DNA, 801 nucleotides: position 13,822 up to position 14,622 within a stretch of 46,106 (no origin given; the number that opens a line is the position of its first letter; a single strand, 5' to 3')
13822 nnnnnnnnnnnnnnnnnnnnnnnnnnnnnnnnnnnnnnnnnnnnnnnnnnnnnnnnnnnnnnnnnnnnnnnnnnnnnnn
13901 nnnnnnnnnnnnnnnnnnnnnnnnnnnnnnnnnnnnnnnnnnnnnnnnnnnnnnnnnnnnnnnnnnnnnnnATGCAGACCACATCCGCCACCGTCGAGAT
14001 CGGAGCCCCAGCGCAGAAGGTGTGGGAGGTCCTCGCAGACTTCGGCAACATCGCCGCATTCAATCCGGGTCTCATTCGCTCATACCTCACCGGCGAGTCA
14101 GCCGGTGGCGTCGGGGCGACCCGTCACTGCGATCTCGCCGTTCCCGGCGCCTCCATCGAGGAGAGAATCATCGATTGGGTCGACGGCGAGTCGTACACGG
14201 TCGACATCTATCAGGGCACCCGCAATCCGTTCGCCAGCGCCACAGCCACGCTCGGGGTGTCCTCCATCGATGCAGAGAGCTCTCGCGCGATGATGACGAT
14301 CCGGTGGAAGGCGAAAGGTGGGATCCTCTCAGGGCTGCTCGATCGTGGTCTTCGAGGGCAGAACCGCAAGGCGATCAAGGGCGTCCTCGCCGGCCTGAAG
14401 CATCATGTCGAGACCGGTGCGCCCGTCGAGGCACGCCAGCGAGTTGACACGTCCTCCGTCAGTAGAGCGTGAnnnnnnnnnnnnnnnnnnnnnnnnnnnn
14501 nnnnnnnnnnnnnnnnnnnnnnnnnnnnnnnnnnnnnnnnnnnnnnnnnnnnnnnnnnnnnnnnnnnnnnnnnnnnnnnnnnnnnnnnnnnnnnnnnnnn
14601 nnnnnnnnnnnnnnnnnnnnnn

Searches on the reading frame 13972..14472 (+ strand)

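Call 78: search_protein_families(library=pfam, proteins=[window:13972-14472:+], max_evalue=0.001)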
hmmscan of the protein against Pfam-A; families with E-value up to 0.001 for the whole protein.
window:13972-14472:+ (166 aa): 1 family
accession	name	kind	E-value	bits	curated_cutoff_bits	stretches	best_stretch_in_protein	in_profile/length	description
PF10604.15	Polyketide_cyc2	-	1.3e-17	64.9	27.4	1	1-147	1-142/142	Polyketide cyclase / dehydrase and lipid transport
